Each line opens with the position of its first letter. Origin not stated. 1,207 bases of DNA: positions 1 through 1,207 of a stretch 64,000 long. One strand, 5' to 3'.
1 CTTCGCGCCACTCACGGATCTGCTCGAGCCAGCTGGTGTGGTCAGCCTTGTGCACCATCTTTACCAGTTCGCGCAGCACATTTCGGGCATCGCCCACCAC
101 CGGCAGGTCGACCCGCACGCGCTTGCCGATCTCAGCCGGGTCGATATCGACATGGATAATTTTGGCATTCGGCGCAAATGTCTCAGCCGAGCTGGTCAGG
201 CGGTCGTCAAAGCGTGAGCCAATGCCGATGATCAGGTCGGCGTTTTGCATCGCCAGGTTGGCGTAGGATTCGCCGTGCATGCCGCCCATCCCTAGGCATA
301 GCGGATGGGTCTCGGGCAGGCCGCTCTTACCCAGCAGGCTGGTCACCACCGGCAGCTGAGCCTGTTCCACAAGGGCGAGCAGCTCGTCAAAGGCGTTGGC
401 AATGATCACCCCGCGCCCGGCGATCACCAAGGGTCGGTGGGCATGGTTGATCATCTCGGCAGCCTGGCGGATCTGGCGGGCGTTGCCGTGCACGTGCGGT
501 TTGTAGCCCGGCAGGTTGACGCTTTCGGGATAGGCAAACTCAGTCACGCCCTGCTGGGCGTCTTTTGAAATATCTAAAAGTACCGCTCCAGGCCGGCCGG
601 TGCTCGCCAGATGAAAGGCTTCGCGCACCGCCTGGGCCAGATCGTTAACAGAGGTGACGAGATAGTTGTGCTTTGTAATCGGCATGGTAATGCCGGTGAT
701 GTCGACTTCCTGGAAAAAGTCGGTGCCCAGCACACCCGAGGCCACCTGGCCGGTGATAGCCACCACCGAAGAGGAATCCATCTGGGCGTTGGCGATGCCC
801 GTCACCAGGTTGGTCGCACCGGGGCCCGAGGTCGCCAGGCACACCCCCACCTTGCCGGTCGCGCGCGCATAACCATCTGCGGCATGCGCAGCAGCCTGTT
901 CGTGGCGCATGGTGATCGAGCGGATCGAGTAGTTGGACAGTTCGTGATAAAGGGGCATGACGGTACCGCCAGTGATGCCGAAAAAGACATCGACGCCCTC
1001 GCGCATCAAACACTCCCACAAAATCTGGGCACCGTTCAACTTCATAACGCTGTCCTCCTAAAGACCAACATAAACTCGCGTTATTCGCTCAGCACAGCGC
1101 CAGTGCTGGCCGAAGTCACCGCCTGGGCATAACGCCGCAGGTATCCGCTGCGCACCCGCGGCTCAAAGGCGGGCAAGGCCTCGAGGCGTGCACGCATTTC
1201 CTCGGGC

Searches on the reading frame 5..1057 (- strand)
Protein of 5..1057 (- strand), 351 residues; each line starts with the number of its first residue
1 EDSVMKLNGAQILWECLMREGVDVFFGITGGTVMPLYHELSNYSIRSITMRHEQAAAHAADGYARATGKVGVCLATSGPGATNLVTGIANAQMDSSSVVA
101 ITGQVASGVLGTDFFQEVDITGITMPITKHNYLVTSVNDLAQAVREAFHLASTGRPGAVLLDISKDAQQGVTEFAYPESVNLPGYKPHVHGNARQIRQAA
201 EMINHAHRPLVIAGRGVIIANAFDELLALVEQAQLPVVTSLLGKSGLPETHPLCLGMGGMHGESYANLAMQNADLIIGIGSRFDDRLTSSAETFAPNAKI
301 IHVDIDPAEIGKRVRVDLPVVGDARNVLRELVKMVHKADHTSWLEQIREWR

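Call 36: search_protein_families(library=pfam, proteins=[window:5-1057:-], max_evalue=0.00001)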
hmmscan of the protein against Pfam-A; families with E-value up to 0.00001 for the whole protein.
window:5-1057:- (351 aa): 2 families
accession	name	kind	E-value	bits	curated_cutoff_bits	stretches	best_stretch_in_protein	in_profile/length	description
PF00205.28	TPP_enzyme_M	-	8.4e-52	175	30.4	1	196-331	1-137/137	Thiamine pyrophosphate enzyme, central domain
PF02776.23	TPP_enzyme_N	-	2.2e-39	134.4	26.8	1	8-122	2-118/119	Thiamine pyrophosphate enzyme, N-terminal TPP binding domain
